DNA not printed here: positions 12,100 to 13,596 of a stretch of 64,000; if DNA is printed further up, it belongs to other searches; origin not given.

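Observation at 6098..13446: Translationally coupled five-gene operon linking a MacB/FtsX-type ABC pair to two secreted beta-propeller proteins and an unknown anchored protein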

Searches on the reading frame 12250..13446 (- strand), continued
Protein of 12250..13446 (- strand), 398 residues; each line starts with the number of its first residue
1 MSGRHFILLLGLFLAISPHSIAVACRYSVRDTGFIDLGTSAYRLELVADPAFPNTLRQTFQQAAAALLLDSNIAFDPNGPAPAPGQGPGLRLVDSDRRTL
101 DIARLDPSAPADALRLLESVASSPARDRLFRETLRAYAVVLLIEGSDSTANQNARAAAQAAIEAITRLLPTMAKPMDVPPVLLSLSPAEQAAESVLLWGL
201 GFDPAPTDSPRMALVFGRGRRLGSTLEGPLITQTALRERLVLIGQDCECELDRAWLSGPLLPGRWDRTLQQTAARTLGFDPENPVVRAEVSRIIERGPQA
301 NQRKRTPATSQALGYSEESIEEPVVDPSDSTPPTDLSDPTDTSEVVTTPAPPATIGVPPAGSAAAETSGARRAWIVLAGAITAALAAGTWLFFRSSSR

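Call 28: search_protein_families(library=pfam, proteins=[L016:15892-16167:+, L016:9194-9937:+, L016:16998-19331:+, L016:5080-7815:-, L018:17046-19448:+, L018:7915-8922:+, L014:14385-16838:+, L014:7694-9169:+, L016:19338-20717:-, L014:16808-17323:+], max_evalue=0.001)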
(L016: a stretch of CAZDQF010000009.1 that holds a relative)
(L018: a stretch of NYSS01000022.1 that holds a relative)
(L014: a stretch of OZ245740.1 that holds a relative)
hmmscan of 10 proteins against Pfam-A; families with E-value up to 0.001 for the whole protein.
L016:15892-16167:+ (91 aa): 1 family
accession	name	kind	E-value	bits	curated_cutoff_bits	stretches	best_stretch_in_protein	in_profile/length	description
PF02597.26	ThiS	-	1.5e-07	32.3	22.5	1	8-91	4-76/76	ThiS family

L016:9194-9937:+ (247 aa): 1 family
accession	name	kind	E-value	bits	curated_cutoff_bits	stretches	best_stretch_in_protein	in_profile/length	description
PF01925.25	TauE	-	5.7e-33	115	32.6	1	5-238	2-235/237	Sulfite exporter TauE/SafE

L016:16998-19331:+ (777 aa): 1 family
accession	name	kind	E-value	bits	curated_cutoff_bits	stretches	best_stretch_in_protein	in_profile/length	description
PF13243.12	SQHop_cyclase_C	-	4.5e-05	23.1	26.1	0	26-53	83-110/319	Squalene-hopene cyclase C-terminal domain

L016:5080-7815:- (911 aa): 16 families
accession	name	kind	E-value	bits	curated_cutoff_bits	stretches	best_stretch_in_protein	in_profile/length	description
PF00884.28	Sulfatase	-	1.8e-36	126.4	25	2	443-602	159-301/301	Sulfatase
PF16347.10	SGSH_C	-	4.5e-20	72.8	29.3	2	551-653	8-110/154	N-sulphoglucosamine sulphohydrolase, C-terminal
PF00326.27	Peptidase_S9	-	7.5e-14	52.2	22.6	1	106-240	45-171/213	Prolyl oligopeptidase family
PF13646.12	HEAT_2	-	4.6e-09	36.9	27.7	1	821-908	2-88/88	HEAT repeats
PF02985.28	HEAT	-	9e-08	32.1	23.5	1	820-846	2-28/31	HEAT repeat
PF01663.27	Phosphodiest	-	1.2e-07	32.2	23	1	346-546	19-222/342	Type I phosphodiesterase / nucleotide pyrophosphatase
PF00561.26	Abhydrolase_1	-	2e-07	31.4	25.8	1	55-149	1-93/245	alpha/beta hydrolase fold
PF20434.5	BD-FAE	-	1.9e-06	28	26.8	1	54-170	13-153/215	BD-FAE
PF10503.15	Esterase_PHB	-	2.8e-06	27.2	23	1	98-158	71-130/219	Esterase PHB depolymerase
PF07859.19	Abhydrolase_3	-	4.1e-06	27.1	25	1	65-165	12-115/210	alpha/beta hydrolase fold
PF00756.26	Esterase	-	4.3e-06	27.1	22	1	94-165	83-157/251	Putative esterase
PF02129.25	Peptidase_S15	-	5e-06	26.8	23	1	42-168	8-139/262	X-Pro dipeptidyl-peptidase (S15 family)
PF02995.22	DUF229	-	2.6e-05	23.6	25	1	508-546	306-344/496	Protein of unknown function (DUF229)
PF13513.12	HEAT_EZ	-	3.7e-05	24.6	27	0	818-845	28-55/55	HEAT-like repeat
PF05448.18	AXE1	-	5.8e-05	22.4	21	1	108-158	159-209/321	Acetyl xylan esterase (AXE1)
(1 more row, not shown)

L018:17046-19448:+ (800 aa): 2 families
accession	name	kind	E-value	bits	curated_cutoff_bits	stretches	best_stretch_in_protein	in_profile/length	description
PF13243.12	SQHop_cyclase_C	-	0.00029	20.4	26.1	0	87-120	7-40/319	Squalene-hopene cyclase C-terminal domain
PF00754.31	F5_F8_type_C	-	0.00079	20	28.2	0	507-616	3-115/127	F5/8 type C domain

L018:7915-8922:+ (335 aa): 1 family
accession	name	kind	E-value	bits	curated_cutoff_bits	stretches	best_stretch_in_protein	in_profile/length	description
PF02628.20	COX15-CtaA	-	1.3e-88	297.6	29.9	1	12-319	2-321/322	Cytochrome oxidase assembly protein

L014:14385-16838:+ (817 aa): 6 families
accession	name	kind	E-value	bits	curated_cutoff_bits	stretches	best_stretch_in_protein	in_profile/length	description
PF00580.27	UvrD-helicase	-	3.3e-79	266.8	23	1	160-427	1-270/271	UvrD/REP helicase N-terminal domain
PF13361.12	UvrD_C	-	5.7e-61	207.3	25.6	1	434-777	2-347/350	UvrD-like helicase C-terminal domain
PF13245.12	AAA_19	-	4.8e-22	79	25.1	1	164-411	1-132/134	AAA domain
PF13538.12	UvrD_C_2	-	3.5e-11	43.2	27.4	1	718-775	3-51/52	UvrD-like helicase C-terminal domain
PF01443.25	Viral_helicase1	-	3.3e-07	30.8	21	0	714-774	174-225/228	Viral superfamily 1 RNA helicase core domain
PF13604.12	AAA_30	-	7e-06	26.3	27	0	160-222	2-65/191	AAA domain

L014:7694-9169:+ (491 aa): 0 families

L016:19338-20717:- (459 aa): 2 families
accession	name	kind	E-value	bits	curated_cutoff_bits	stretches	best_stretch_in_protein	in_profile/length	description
PF03600.22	CitMHS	-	1.8e-45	156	31.9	1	44-402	18-336/336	Citrate transporter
PF02040.21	ArsB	-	1.8e-12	47.8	22.2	1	81-447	50-411/423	Arsenical pump membrane protein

L014:16808-17323:+ (171 aa): 0 families

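Call 35: find_related_loci(query=A1, collection=metagenome_contigs, flank=10000)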
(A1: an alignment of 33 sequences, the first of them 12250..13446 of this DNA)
Query A1 (398 aa) in metagenome_contigs; peptide patterns used: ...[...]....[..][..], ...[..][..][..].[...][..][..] (x = any residue, [..] = any of these).
600 stretches matched a pattern (row limit reached: there are more); 520 encode a relative of the query (tblastn E <= 1e-3); the best 80 are kept; 80 distinct loci.
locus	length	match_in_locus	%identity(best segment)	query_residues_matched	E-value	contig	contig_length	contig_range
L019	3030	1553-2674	61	1-398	3e-142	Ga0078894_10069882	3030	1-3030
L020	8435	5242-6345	61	1-398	2e-129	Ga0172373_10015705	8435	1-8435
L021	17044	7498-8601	60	1-398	1e-128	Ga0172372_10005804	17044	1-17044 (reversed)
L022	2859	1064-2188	56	1-398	4e-133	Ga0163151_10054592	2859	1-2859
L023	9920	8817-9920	56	1-391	6e-125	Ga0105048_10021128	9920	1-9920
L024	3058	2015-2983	66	1-323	7e-129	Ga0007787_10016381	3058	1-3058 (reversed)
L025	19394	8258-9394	57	4-398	4e-124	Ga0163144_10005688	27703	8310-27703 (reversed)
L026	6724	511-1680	51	2-398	6e-113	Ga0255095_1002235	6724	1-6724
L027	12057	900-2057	52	12-398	7e-112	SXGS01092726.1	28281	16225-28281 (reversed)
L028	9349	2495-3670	53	10-398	2e-111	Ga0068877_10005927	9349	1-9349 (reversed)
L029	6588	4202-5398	51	2-398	5e-111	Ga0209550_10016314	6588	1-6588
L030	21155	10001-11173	49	1-398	4e-111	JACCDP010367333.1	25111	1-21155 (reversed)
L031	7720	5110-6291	50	4-398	1e-110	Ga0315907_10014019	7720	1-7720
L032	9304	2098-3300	49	1-398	8e-109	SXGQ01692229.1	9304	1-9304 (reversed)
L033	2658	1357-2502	51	22-398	8e-113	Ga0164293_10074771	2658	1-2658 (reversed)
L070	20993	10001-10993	41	21-330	4e-71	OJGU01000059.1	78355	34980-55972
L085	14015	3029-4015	42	7-321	1e-67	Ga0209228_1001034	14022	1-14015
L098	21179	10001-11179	36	4-396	1e-63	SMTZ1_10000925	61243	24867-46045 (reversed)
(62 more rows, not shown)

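Call 38: search_protein_families(library=pfam, proteins=[L085:6069-6659:+, L085:6663-9011:+, L085:1989-2939:-, L098:11131-14445:+, L098:5015-8080:+, L098:8801-9814:+, L098:16366-17646:+, L070:14599-16776:+, L070:8642-9100:+, L098:8137-8922:+], max_evalue=0.001)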
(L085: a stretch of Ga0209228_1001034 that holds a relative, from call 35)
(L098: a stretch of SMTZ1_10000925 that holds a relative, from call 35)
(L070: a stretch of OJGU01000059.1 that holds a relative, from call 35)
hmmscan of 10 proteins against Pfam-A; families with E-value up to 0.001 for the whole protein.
L085:6069-6659:+ (196 aa): 1 family
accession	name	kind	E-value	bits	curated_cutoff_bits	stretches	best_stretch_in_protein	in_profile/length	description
PF13548.11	DUF4126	-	8.8e-41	140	27.5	1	8-185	2-174/175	Domain of unknown function (DUF4126)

L085:6663-9011:+ (782 aa): 2 families
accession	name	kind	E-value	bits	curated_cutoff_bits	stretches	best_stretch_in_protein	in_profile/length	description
PF07587.16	PSD1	-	6.6e-85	284.8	28.5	1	517-754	1-243/244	Protein of unknown function (DUF1553)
PF07583.16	PSCyt2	-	4.8e-72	242.7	29.8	1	50-253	2-208/209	Protein of unknown function (DUF1549)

L085:1989-2939:- (316 aa): 3 families
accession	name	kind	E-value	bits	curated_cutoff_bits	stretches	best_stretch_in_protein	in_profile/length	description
PF00589.27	Phage_integrase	-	3.4e-45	154.3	27.1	1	130-301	2-169/172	Phage integrase family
PF02899.23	Phage_int_SAM_1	-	2.5e-11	44.1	22.3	1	5-108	1-83/83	Phage integrase, N-terminal SAM-like domain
PF13495.12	Phage_int_SAM_4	-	4.3e-05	24.3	27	1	4-69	1-65/85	Phage integrase, N-terminal SAM-like domain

L098:11131-14445:+ (1104 aa): 3 families
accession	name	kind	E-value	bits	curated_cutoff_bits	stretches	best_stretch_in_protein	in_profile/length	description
PF13360.13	PQQ_2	-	1.5e-34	120.1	27.6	2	110-252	29-152/233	Outer membrane protein assembly factor BamB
PF13570.13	Beta-prop_ACSF4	-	1e-15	58.4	133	1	116-187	61-133/329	Beta-alanine-activating enzyme, beta-propeller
PF01011.28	PQQ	-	3.4e-15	56.2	26.7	0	151-239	51-136/595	Glucose/ethanol/alcohol dehydrogenase, beta-propeller domain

L098:5015-8080:+ (1021 aa): 5 families
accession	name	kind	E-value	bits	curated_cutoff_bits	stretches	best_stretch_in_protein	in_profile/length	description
PF13360.13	PQQ_2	-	4e-37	128.5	27.6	3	694-827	32-139/233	Outer membrane protein assembly factor BamB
PF13570.13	Beta-prop_ACSF4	-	5.7e-23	82.3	133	1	628-722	38-130/329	Beta-alanine-activating enzyme, beta-propeller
PF01011.28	PQQ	-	5.1e-12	45.7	26.7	0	633-680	31-82/595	Glucose/ethanol/alcohol dehydrogenase, beta-propeller domain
PF23727.1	Beta-prop_FAM234A_B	-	1.1e-05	24.6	26.4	0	950-979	90-119/467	FAM234A/B beta-propeller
PF25293.1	Beta-prop_EMC1_N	-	4.6e-05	23.6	34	0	658-830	34-191/219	EMC1 N-terminal beta-propeller domain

L098:8801-9814:+ (337 aa): 2 families
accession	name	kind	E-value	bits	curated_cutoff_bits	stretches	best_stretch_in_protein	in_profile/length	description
PF07963.17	N_methyl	-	8e-06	25.7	21.2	1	55-76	6-27/27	Prokaryotic N-terminal methylation motif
PF07596.16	SBP_bac_10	-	0.00034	21.2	23.3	0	275-296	242-263/268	Protein of unknown function (DUF1559)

L098:16366-17646:+ (426 aa): 2 families
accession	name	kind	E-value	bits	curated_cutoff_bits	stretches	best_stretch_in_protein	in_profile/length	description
PF13204.13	Apiosidase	-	8.4e-42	144.3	26.5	1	129-361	2-258/320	Apiosidase-like, catalytic domain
PF16586.11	DUF5060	-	2e-21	76.4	27.2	1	28-95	2-69/70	Domain of unknown function (DUF5060)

L070:14599-16776:+ (725 aa): 8 families
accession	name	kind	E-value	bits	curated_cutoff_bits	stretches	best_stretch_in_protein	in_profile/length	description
PF00580.27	UvrD-helicase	-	4.4e-84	282.8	23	1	63-330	1-270/271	UvrD/REP helicase N-terminal domain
PF13361.12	UvrD_C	-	5.1e-61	207.5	25.6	1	337-685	2-347/350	UvrD-like helicase C-terminal domain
PF13245.12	AAA_19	-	4.2e-23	82.4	25.1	1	67-314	1-132/134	AAA domain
PF13538.12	UvrD_C_2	-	5.7e-11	42.5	27.4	1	626-683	3-51/52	UvrD-like helicase C-terminal domain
PF01443.25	Viral_helicase1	-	1.6e-08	35.1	21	0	615-682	167-225/228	Viral superfamily 1 RNA helicase core domain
PF13604.12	AAA_30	-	2.9e-07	30.8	27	0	63-125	2-65/191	AAA domain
PF13087.12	AAA_12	-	0.00055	20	27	0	569-682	98-189/195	AAA domain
PF13401.12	AAA_22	-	0.00056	20.7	27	0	77-152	7-77/130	AAA domain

L070:8642-9100:+ (152 aa): 0 families

L098:8137-8922:+ (261 aa): 6 families
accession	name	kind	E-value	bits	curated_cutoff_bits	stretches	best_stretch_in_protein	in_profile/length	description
PF08241.18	Methyltransf_11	-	1.7e-17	64.3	21.2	1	83-179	2-94/95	Methyltransferase domain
PF13649.12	Methyltransf_25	-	1.3e-16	61.5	27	1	83-175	3-96/97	Methyltransferase domain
PF13847.12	Methyltransf_31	-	1.6e-12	47.8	27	1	82-182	8-111/145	Methyltransferase domain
PF01209.24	Ubie_methyltran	-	2.5e-09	37.2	20.1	1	81-179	51-150/233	ubiE/COQ5 methyltransferase family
PF08242.18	Methyltransf_12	-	4.9e-09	37.2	30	1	82-177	1-97/98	Methyltransferase domain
PF13489.12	Methyltransf_23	-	3.4e-07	30.6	27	1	75-180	20-116/164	Methyltransferase domain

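Call 59: search_protein_families(library=pfam, proteins=[L098:8137-8922:+], max_evalue=10)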
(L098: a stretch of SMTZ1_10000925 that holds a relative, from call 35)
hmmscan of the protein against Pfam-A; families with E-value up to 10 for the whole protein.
L098:8137-8922:+ (261 aa): 8 families
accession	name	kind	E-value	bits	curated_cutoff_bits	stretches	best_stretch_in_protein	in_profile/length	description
PF08241.18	Methyltransf_11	-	1.7e-17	64.3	21.2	1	83-179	2-94/95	Methyltransferase domain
PF13649.12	Methyltransf_25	-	1.3e-16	61.5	27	1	83-175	3-96/97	Methyltransferase domain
PF13847.12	Methyltransf_31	-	1.6e-12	47.8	27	1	82-182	8-111/145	Methyltransferase domain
PF01209.24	Ubie_methyltran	-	2.5e-09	37.2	20.1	1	81-179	51-150/233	ubiE/COQ5 methyltransferase family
PF08242.18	Methyltransf_12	-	4.9e-09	37.2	30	1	82-177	1-97/98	Methyltransferase domain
PF13489.12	Methyltransf_23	-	3.4e-07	30.6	27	1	75-180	20-116/164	Methyltransferase domain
PF05148.21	Methyltransf_8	-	0.025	14.9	27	1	133-211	110-183/219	Hypothetical methyltransferase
PF00398.26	RrnaAD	-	0.16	11.5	24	1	65-118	19-70/263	Ribosomal RNA adenine dimethylase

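Call 63: search_protein_families(library=pfam, alignment_id=A1, max_evalue=1)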
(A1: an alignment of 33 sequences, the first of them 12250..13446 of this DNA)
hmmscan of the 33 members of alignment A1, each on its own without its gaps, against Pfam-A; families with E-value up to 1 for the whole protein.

A. member 1, window:12250-13446:- (398 aa): 0 families

B. families by the number of members that match (of 33 scanned): 15 families
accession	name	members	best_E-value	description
PF19706.4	DUF6203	3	0.032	Family of unknown function (DUF6203)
PF24792.1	DUF7701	2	0.16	Domain of unknown function (DUF7701)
PF24267.1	HVO_1552_C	1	0.0018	HVO_1552, C-terminal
PF19779.4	DUF6264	1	0.034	Family of unknown function (DUF6264)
PF01713.27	Smr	1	0.037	Smr domain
PF12585.13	DUF3759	1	0.066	Protein of unknown function (DUF3759)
PF17093.10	PBP_N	1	0.08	Penicillin-binding protein N-terminus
PF09141.16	Talin_middle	1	0.083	Talin, middle domain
PF09045.15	L27_2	1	0.14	L27_2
PF21814.2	DUF6883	1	0.15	Domain of unknown function (DUF6883)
PF21834.1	DUF6894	1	0.21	Domain of unknown function (DUF6894)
PF04472.17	SepF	1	0.22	Cell division protein SepF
PF13305.11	TetR_C_33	1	0.39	Tetracyclin repressor-like, C-terminal domain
PF00746.26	Gram_pos_anchor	1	0.51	LPXTG cell wall anchor motif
PF08057.16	Ery_res_leader2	1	0.62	Erythromycin resistance leader peptide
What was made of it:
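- On Thioredoxin/PDI superfamily (g1): No Pfam thioredoxin model hits any of 33 members at E<=1 (call 63).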

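Call 78: find_encoding_contigs(protein=P0093, flank=10000, max_places=1)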
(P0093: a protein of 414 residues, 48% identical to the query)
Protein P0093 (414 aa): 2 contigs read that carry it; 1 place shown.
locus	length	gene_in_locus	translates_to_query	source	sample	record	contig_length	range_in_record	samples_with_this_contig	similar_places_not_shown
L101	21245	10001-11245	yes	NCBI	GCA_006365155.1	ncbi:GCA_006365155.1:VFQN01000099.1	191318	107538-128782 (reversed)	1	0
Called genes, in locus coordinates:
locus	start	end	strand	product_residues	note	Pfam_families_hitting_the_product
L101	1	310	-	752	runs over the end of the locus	-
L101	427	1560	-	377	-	PF00196:GerE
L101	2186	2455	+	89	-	PF07963:N_methyl, PF07596:SBP_bac_10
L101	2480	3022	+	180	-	-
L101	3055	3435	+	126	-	-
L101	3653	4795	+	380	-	PF00266:Aminotran_5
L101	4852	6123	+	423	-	PF01663:Phosphodiest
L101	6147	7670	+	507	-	PF13531:SBP_bac_11, PF01547:SBP_bac_1 (weak), PF12727:PBP_like (faint), PF13531:SBP_bac_11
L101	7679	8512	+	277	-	PF00528:BPD_transp_1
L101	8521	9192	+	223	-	PF00005:ABC_tran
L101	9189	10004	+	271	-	PF00899:ThiF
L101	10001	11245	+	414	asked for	-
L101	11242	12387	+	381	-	PF02687:FtsX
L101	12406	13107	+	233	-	PF13481:AAA_25 (faint), PF00005:ABC_tran, PF13304:AAA_21 (faint)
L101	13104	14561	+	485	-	PF01011:PQQ (faint), PF13360:PQQ_2, PF13570:Beta-prop_ACSF4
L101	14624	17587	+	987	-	PF07953:Toxin_R_bind_N (faint), PF13385:Laminin_G_3, PF13360:PQQ_2 (weak)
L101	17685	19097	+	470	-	PF00171:Aldedh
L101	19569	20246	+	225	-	-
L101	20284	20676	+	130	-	-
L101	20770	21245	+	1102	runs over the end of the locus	-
